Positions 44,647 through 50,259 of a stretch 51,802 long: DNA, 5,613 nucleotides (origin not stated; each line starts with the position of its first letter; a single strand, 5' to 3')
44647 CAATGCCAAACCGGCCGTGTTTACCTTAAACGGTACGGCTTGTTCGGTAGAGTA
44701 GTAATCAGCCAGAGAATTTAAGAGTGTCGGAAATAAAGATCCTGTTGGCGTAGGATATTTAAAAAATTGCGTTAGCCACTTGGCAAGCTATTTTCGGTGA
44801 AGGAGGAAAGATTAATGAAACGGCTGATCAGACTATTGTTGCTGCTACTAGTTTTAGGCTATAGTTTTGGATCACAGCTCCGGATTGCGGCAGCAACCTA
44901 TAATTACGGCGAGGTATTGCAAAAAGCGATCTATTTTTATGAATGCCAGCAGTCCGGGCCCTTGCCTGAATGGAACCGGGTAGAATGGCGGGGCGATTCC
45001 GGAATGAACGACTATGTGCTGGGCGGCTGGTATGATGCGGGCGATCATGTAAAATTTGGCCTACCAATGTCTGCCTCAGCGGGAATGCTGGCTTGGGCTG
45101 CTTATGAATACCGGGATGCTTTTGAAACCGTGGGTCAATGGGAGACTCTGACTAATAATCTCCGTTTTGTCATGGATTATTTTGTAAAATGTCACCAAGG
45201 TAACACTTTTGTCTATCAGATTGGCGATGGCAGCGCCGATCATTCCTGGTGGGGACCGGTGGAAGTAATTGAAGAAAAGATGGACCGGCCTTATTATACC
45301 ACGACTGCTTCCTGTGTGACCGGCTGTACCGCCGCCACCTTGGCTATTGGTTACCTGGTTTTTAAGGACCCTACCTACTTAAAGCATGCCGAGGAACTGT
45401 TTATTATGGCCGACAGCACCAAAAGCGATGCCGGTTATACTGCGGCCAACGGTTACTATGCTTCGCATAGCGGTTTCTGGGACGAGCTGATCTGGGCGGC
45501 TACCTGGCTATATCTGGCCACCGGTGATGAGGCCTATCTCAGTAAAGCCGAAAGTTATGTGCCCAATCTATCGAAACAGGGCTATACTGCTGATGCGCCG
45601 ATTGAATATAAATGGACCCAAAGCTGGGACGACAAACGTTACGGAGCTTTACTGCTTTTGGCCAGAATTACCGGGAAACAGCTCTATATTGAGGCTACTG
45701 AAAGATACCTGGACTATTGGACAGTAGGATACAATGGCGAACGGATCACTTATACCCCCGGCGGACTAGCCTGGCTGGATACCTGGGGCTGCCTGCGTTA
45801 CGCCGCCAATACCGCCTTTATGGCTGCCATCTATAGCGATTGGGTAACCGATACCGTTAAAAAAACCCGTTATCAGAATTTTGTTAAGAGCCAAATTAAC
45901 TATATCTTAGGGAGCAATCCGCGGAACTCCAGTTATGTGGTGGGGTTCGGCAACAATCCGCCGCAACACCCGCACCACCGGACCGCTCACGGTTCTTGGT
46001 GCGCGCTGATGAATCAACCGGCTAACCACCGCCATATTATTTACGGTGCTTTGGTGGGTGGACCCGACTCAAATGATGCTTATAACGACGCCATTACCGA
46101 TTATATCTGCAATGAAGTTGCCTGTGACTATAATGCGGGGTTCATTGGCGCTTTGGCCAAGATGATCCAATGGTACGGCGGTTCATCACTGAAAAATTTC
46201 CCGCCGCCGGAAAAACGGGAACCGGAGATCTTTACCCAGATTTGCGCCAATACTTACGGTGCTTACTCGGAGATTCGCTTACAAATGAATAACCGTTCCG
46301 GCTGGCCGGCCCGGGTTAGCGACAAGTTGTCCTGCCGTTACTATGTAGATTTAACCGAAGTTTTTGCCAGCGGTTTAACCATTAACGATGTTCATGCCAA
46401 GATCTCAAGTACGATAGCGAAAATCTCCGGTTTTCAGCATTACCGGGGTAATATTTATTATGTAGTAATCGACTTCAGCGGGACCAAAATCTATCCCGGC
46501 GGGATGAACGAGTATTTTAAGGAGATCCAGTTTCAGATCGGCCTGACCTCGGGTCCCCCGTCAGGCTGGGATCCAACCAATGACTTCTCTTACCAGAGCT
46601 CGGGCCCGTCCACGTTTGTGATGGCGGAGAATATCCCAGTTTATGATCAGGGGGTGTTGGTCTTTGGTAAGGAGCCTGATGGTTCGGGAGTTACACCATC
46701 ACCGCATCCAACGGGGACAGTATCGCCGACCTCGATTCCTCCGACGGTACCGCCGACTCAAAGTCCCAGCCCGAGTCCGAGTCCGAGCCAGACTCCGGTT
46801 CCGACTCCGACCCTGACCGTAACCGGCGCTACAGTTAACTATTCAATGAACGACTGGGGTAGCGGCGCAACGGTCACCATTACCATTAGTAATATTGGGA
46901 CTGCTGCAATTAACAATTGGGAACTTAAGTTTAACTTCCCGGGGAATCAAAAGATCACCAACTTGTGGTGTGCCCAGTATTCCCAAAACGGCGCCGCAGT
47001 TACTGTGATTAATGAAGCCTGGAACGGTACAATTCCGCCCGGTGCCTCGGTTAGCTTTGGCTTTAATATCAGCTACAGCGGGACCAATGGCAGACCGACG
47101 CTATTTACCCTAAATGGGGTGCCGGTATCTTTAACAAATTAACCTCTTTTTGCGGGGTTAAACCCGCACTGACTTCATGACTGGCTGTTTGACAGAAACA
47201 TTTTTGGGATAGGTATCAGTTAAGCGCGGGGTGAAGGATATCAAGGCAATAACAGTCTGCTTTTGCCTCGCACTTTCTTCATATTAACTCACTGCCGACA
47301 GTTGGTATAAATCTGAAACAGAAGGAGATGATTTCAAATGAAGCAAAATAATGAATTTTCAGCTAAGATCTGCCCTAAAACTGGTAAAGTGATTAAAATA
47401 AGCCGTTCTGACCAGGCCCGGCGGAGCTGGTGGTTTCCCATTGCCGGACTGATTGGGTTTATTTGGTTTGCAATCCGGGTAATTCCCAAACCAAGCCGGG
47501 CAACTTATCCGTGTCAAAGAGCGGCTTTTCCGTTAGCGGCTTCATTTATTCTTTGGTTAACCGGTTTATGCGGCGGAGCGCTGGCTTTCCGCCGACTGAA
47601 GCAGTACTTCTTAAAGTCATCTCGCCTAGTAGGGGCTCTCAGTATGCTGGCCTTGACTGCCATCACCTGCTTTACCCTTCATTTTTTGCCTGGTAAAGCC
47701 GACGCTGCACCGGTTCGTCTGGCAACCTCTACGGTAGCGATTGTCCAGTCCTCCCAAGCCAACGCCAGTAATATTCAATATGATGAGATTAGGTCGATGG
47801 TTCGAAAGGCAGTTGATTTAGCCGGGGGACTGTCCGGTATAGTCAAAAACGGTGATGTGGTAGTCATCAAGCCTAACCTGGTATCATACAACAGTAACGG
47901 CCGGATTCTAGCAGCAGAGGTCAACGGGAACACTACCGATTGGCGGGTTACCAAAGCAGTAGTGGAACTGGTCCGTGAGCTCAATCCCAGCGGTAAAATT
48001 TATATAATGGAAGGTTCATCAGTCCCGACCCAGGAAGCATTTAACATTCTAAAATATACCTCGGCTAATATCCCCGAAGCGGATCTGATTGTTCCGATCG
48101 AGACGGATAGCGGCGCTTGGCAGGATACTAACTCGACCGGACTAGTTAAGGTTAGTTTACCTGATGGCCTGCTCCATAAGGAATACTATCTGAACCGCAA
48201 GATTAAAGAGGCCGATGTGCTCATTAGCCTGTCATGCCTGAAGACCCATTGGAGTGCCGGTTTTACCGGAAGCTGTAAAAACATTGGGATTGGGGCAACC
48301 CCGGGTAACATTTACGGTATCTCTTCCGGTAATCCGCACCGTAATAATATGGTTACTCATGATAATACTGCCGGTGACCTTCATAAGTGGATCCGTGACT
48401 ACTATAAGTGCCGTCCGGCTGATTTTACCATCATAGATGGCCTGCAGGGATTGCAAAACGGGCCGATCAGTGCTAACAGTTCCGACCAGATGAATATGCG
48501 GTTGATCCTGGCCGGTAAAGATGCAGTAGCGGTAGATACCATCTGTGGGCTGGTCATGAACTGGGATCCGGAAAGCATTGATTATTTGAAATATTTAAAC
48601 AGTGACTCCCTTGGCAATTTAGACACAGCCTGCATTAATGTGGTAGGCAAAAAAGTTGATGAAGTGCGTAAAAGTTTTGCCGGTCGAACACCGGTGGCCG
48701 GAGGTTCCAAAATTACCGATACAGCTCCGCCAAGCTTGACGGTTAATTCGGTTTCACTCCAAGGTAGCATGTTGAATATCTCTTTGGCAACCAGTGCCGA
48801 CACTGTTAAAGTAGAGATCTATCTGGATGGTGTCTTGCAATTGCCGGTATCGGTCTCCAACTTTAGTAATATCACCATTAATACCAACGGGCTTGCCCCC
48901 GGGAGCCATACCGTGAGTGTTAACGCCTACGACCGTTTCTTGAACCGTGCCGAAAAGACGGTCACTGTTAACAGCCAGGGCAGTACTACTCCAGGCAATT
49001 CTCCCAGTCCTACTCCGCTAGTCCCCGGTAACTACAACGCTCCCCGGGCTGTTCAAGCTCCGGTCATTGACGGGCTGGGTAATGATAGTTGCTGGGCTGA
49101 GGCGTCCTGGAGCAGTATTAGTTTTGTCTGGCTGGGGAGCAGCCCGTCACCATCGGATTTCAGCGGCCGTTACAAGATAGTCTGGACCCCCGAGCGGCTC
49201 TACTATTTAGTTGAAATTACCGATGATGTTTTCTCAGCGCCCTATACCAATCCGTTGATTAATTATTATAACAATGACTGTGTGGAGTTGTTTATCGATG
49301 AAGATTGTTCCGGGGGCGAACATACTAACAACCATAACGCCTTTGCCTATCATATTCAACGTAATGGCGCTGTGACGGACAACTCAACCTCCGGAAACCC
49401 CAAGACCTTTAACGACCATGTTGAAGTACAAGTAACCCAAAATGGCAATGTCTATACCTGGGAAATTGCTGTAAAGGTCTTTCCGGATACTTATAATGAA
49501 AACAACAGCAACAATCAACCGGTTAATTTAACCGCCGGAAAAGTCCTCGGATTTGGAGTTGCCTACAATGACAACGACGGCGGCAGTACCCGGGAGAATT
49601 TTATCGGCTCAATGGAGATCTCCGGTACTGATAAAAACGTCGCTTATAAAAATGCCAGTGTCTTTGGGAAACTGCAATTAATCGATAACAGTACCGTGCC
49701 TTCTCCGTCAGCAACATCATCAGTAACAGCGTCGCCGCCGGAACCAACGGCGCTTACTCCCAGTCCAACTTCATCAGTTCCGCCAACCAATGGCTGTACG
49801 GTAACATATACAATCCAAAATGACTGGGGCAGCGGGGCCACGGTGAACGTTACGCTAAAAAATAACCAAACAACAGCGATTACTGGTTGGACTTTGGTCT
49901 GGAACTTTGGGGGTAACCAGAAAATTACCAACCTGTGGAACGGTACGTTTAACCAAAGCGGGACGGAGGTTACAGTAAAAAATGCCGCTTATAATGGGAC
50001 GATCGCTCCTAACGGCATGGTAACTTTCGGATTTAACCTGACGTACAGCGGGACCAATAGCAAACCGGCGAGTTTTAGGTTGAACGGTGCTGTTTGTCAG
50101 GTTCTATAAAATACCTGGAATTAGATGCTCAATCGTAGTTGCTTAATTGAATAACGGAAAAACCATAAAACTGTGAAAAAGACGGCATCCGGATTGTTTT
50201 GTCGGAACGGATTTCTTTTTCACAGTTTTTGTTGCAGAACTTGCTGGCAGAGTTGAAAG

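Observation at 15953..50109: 34-kb single-strand array of 14 secreted cell-wall-targeted proteins, 13 carrying one shared CBM2 cassette, next to outer-membrane genes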

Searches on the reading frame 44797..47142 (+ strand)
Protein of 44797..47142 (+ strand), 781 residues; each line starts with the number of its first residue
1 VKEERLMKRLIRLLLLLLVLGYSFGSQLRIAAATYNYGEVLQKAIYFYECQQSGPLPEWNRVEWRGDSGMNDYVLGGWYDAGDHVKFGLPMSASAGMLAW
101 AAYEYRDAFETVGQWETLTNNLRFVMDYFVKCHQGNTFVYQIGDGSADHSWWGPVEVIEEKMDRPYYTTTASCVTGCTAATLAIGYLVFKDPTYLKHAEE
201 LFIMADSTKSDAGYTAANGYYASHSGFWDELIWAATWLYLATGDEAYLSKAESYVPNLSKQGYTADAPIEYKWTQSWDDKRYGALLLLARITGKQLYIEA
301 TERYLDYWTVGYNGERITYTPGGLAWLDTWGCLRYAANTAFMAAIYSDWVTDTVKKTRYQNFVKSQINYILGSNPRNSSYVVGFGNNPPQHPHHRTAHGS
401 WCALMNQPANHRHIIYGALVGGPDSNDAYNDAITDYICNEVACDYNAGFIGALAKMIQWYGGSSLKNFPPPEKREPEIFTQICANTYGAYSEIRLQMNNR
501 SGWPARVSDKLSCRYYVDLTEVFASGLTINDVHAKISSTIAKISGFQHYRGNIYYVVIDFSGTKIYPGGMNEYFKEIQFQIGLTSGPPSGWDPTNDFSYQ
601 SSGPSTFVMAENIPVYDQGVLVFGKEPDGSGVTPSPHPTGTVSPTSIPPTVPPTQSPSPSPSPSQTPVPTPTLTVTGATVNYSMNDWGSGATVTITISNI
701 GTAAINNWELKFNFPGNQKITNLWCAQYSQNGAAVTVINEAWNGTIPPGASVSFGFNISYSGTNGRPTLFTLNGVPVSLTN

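Call 4: search_protein_families(library=pfam, proteins=[window:44797-47142:+])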
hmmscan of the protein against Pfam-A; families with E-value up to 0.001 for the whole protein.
window:44797-47142:+ (781 aa): 3 families
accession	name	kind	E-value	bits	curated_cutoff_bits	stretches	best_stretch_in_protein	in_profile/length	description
PF00759.25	Glyco_hydro_9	-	7.1e-135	451.2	27.7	1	37-453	1-444/444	Glycosyl hydrolase family 9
PF00553.25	CBM_2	-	5.5e-29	100.9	24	1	679-775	2-99/101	Cellulose binding domain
PF00942.24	CBM_3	-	8e-09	36.2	22.4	1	487-557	11-82/83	Cellulose binding domain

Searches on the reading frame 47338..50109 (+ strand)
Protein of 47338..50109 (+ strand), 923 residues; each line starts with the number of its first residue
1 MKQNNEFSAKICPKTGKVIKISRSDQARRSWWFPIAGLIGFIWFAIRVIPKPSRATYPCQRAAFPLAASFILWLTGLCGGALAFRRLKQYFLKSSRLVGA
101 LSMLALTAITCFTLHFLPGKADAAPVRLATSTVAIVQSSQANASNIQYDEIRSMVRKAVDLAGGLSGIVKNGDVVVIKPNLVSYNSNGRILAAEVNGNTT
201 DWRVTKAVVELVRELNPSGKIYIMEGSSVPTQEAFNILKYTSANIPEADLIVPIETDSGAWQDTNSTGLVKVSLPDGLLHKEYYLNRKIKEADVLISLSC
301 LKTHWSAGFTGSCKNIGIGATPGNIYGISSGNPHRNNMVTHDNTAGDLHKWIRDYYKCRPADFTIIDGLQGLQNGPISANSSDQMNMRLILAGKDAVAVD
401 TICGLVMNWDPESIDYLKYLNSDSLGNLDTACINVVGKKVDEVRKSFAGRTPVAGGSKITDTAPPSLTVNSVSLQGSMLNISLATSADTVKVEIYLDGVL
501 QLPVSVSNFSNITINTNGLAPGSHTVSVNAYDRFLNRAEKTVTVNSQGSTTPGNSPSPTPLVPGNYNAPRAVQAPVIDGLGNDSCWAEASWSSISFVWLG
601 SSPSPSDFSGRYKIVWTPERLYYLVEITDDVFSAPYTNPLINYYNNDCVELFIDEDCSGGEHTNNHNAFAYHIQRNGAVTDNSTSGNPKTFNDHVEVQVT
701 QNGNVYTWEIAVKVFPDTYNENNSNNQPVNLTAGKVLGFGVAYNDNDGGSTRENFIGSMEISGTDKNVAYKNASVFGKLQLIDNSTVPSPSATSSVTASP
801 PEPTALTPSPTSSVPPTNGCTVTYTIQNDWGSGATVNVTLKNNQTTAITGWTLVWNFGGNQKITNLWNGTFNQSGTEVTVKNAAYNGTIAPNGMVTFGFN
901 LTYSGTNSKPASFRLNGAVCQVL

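Call 4: search_protein_families(library=pfam, proteins=[window:47338-50109:+])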
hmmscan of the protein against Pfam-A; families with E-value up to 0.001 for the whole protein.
window:47338-50109:+ (923 aa): 3 families
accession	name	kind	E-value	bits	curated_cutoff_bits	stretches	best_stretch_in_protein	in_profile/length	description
PF06452.16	CBM9_1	-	1.3e-38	133.1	23.4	1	577-782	1-183/185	Carbohydrate family 9 binding domain-like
PF04015.17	DUF362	-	2.4e-31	109.8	24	1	175-403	1-198/200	Domain of unknown function (DUF362)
PF00553.25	CBM_2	-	3.9e-30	104.6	24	1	820-920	1-101/101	Cellulose binding domain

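Call 30: search_solved_structures(query=window:47338-50109:+, max_evalue=0.001)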
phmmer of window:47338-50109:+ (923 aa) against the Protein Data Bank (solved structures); distinct sequences matched with E-value up to 0.001: 7.
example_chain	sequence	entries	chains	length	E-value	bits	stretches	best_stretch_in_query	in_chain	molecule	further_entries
3ndy_E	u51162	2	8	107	3.2e-30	107.9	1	821-922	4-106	Endoglucanase D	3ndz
1exg_A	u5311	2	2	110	5.8e-23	83.9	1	818-922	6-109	EXO-1,4-BETA-D-GLYCANASE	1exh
6qfs_A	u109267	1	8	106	1.3e-21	79.3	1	819-922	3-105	Exoglucanase/xylanase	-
2rtt_A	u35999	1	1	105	5.9e-16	60.7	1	819-921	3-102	ChiC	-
6f7e_A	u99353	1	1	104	4.1e-14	54.6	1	817-907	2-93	Putative secreted cellulose binding protein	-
6bt9_A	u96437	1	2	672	1.4e-08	36.2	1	795-899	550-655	Chitinase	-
7nwn_AAA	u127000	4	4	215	1.3e-06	29.8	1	573-788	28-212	Beta-xylanase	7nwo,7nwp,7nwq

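Call 37: search_protein_families(library=pfam, max_evalue=5, proteins=[window:47338-50109:+])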
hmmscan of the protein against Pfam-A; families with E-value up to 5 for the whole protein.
window:47338-50109:+ (923 aa): 8 families
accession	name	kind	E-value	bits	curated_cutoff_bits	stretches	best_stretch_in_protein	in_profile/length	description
PF06452.16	CBM9_1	-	1.3e-38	133.1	23.4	1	577-782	1-183/185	Carbohydrate family 9 binding domain-like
PF04015.17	DUF362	-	2.4e-31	109.8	24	1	175-403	1-198/200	Domain of unknown function (DUF362)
PF00553.25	CBM_2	-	3.9e-30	104.6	24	1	820-920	1-101/101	Cellulose binding domain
PF09861.14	Lar_N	-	0.001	18.8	23.3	1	282-320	144-182/204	Lactate racemase N-terminal domain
PF11589.14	DUF3244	-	0.049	14.1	25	1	471-529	23-84/96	Domain of unknown function (DUF3244)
PF21223.3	TPPII_Ig-like-1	-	0.062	14.1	27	1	480-533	53-101/117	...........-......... II, first Ig-like domain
PF20579.4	LapA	-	0.23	12.3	27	0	817-848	14-45/99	LapA domain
PF21275.2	Thi_PPkinase_C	-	0.3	11.5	27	1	828-878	10-58/69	Thiamin pyrophosphokinase, substrate-binding domain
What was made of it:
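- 47338..50109 (+): Three N-terminal helices, DUF362 (LarA-like fold), Ig-like domain, CBM9, linker, CBM2 (CBM2 at nt 49795-50097); function unknown. Pfam (calls 4, 37).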

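Call 44: search_protein_families(library=ncbifam, max_evalue=0.01, proteins=[window:47338-50109:+])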
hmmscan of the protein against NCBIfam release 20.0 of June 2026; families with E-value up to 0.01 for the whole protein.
window:47338-50109:+ (923 aa): 4 families
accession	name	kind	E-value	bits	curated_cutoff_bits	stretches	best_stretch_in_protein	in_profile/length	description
NF041611.1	exoglucan_CbhB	equivalog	1e-24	86.7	1950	1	717-922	793-996/997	exoglucanase CbhB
NF052623.1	Npun_F2552_fam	equivalog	8.4e-09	35.2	500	1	140-418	5-250/314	Npun_F2552 family protein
NF052593.1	NPN_racem_MAR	equivalog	0.00064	18.4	500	1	284-349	149-210/415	nickel-dependent malate racemase, LarAH6 family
NF033504.2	Ni_dep_LarA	equivalog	0.0034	16.1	460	1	281-317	149-185/422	nickel-dependent lactate racemase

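Call 72: search_protein_families(library=pfam, alignment_id=A2, max_evalue=0.001)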
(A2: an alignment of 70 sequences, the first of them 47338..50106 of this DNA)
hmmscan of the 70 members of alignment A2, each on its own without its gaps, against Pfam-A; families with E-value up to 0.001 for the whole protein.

A. member 1, window:47338-50106:+ (923 aa): 3 families
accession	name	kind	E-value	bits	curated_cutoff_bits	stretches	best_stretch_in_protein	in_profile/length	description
PF06452.16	CBM9_1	-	1.3e-38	133.1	23.4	1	577-782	1-183/185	Carbohydrate family 9 binding domain-like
PF04015.17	DUF362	-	2.4e-31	109.8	24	1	175-403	1-198/200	Domain of unknown function (DUF362)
PF00553.25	CBM_2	-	3.9e-30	104.6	24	1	820-920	1-101/101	Cellulose binding domain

B. families by the number of members that match (of 70 scanned): 25 families
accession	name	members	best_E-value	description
PF04015.17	DUF362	70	1.2e-39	Domain of unknown function (DUF362)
PF18962.6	Por_Secre_tail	32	1.6e-15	Secretion system C-terminal sorting domain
PF06452.16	CBM9_1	7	4.6e-65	Carbohydrate family 9 binding domain-like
PF09479.16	Flg_new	5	1.7e-15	Listeria-Bacteroides repeat domain (List_Bact_rpt)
PF17957.7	Big_7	4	1.5e-19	Bacterial Ig domain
PF13290.12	CHB_HEX_C_1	3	1.2e-43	Chitobiase/beta-hexosaminidase C-terminal domain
PF13287.12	Fn3_assoc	3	1.5e-33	Fn3 associated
PF00553.25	CBM_2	3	3.9e-30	Cellulose binding domain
PF13860.13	FlgD_ig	3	3.6e-11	FlgD Ig-like domain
PF00404.24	Dockerin_1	3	1.9e-10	Dockerin type I domain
PF09861.14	Lar_N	3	2.7e-05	Lactate racemase N-terminal domain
PF07833.16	Cu_amine_oxidN1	2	6.7e-36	Copper amine oxidase N-terminal domain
PF18998.6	Flg_new_2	2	4.6e-32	Divergent InlB B-repeat domain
PF10282.15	Lactonase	1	1.8e-62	Lactonase, 7-bladed beta-propeller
PF08450.18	SGL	1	3.8e-37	SMP-30/Gluconolactonase/LRE-like region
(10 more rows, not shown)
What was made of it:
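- Close DUF362 relatives end in a T9SS sorting domain (32 of 70), a dockerin (3) or CBM2 (3) (call 72). Close DUF362 homologues carry a T9SS sorting domain at that position (call 72).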

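Call 89: predict_structure(alignment_id=A2)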
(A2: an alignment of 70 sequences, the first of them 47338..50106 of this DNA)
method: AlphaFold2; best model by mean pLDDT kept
length: 923 residues; sequences in the alignment: 70
mean_pLDDT: 81.0   pTM: 0.58
mean pLDDT of the five models: 81.0, 80.8, 79.9, 79.4, 79.1
residues with pLDDT >= 90: 378; 70-90: 347; 50-70: 128; < 50: 70
segments of 3 or more residues with pLDDT < 50: 1-9, 550-563, 578-581, 680-686, 786-817
pLDDT, mean of each block of 10 residues (from residue 1): 39 61 68 75 79 70 72 76 73 71 77 61 76 98 97 95 88 98 93 97 99 95 96 97 98 97 97 96 98 98 95 97 94 87 84 98 98 88 96 98 98 97 96 97 96 88 97 92 97 94 87 86 96 98 79 38 64 55 69 84 81 91 91 73 79 75 57 63 45 79 87 84 84 87 83 80 67 74 56 30 30 44 74 76 79 69 76 78 66 81 63 71 71
secondary structure, 60 per line:
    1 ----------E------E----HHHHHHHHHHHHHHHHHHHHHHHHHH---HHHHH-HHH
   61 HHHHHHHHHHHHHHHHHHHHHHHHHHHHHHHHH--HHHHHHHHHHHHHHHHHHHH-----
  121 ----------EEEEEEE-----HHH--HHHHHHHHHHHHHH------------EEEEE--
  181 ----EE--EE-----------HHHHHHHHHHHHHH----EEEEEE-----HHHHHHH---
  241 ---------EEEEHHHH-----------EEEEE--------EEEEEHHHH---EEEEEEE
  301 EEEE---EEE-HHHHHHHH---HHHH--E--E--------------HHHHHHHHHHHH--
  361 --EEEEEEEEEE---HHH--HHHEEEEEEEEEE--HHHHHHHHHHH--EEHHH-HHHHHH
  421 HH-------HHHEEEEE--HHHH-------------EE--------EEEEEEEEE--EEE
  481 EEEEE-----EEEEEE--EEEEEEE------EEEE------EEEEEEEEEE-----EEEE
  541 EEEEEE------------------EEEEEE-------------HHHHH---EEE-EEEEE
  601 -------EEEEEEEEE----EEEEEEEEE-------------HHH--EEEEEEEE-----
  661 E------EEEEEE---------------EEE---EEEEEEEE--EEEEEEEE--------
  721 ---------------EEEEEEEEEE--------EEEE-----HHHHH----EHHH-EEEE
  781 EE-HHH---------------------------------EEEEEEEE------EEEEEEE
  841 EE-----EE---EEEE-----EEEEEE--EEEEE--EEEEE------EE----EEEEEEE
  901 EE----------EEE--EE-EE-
elements in order (helices of 4 or more, strands of 3 or more residues): H23-48 H52-56 H58-93 H96-115 E131-137 H148-161 E174-178 H202-215 E220-225 H231-237 E250-253 H254-257 E269-273 E282-286 H287-290 E294-304 E308-310 H312-319 H323-326 H347-358 E363-372 E384-393 H396-406 H415-422 E433-437 H440-443 E467-475 E478-485 E491-496 E499-505 E512-515 E522-531 E537-546 E565-570 H584-588 E592-594 E596-600 E608-616 E621-629 E648-655 E668-673 E689-691 E695-702 E705-712 E736-745 E754-757 H763-767 E777-782 E820-827 E834-842 E853-856 E862-867 E870-874 E877-881 E894-902 E913-915
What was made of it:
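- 47338..50109 (+): AlphaFold model mean pLDDT 81, with most of the DUF362 core above 90 (call 89).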

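Call 91: fold_search(model_id=the predicted structure, library=pdb)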
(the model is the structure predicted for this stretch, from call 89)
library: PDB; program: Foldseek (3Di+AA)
matches with E <= 10: 1629; with E <= 0.001: 102
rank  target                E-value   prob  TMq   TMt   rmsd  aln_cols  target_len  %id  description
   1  3ndy_E                1.5e-13  1.00  0.11  0.91   1.5       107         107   57  The structure of the catalytic and carbohydrate binding domain of endoglucanase D from Clostridium cellulovorans (released 2010-09-08)
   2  6qfs_B                2.7e-12  1.00  0.11  0.90   1.5       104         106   44  Chargeless variant of the Cellulose-binding domain from Cellulomonas fimi (released 2019-12-18)
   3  6qfs_A                4.4e-12  1.00  0.11  0.92   1.4       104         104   44  Chargeless variant of the Cellulose-binding domain from Cellulomonas fimi (released 2019-12-18)
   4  1i82_A                8.6e-12  1.00  0.18  0.78   4.9       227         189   22  FAMILY 9 CARBOHYDRATE-BINDING MODULE FROM THERMOTOGA MARITIMA XYLANASE 10A WITH CELLOBIOSE (released 2001-06-13)
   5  6qfs_F                1.3e-11  1.00  0.11  0.91   1.6       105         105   44  Chargeless variant of the Cellulose-binding domain from Cellulomonas fimi (released 2019-12-18)
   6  7nwo                  2.0e-11  1.00  0.18  0.80   3.9       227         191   20  A carbohydrate binding module family 9 (CBM9) from Caldicellulosiruptor kristjanssonii in complex with glucose (released 2021-07-07)
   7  7nwn                  2.3e-11  1.00  0.18  0.80   8.5       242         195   20  A carbohydrate binding module family 9 (CBM9) from Caldicellulsiruptor kristjanssonii (released 2021-07-07)
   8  1exg                  9.4e-10  1.00  0.11  0.81   2.1       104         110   45  SOLUTION STRUCTURE OF A CELLULOSE BINDING DOMAIN FROM CELLULOMONAS FIMI BY NUCLEAR MAGNETIC RESONANCE SPECTROSCOPY (released 1995-06-03)
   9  8ezf                  8.2e-08  1.00  0.19  0.38   9.6       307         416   15  A tethered niacin-derived pincer complex with a nickel-carbon or sulfite-carbon bond in lactate racemase R98A/R100A vari (released 2023-01-25)
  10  6bt9_A                9.1e-08  1.00  0.12  0.15  20.2       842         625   10  Chitinase ChiA74 from Bacillus thuringiensis (released 2019-03-06)
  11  2rtt_MODEL_1_A        1.1e-07  1.00  0.10  0.79   2.4       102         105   40  Solution structure of the chitin-binding domain of Chi18aC from Streptomyces coelicolor (released 2014-08-27)
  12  6bt9_B                1.2e-07  1.00  0.12  0.15  20.5       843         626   11  Chitinase ChiA74 from Bacillus thuringiensis (released 2019-03-06)
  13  5huq_A                1.3e-07  1.00  0.19  0.38  11.8       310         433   15  A tethered niacin-derived pincer complex with a nickel-carbon bond in lactate racemase (released 2016-02-10)
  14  8ezh                  1.8e-07  1.00  0.19  0.39  11.3       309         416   16  A tethered niacin-derived pincer complex with a nickel-carbon bond in lactate racemase R98A/R100A variant modeled with s (released 2023-01-25)
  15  5huq_B                1.9e-07  1.00  0.17  0.33  12.7       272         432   16  A tethered niacin-derived pincer complex with a nickel-carbon bond in lactate racemase (released 2016-02-10)
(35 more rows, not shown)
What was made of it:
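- On CBM2a (crystalline-cellulose-binding subfamily of CBM2): The modelled copy superposes on 3NDY_E with TM 0.91 and rmsd 1.5 A (call 91).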
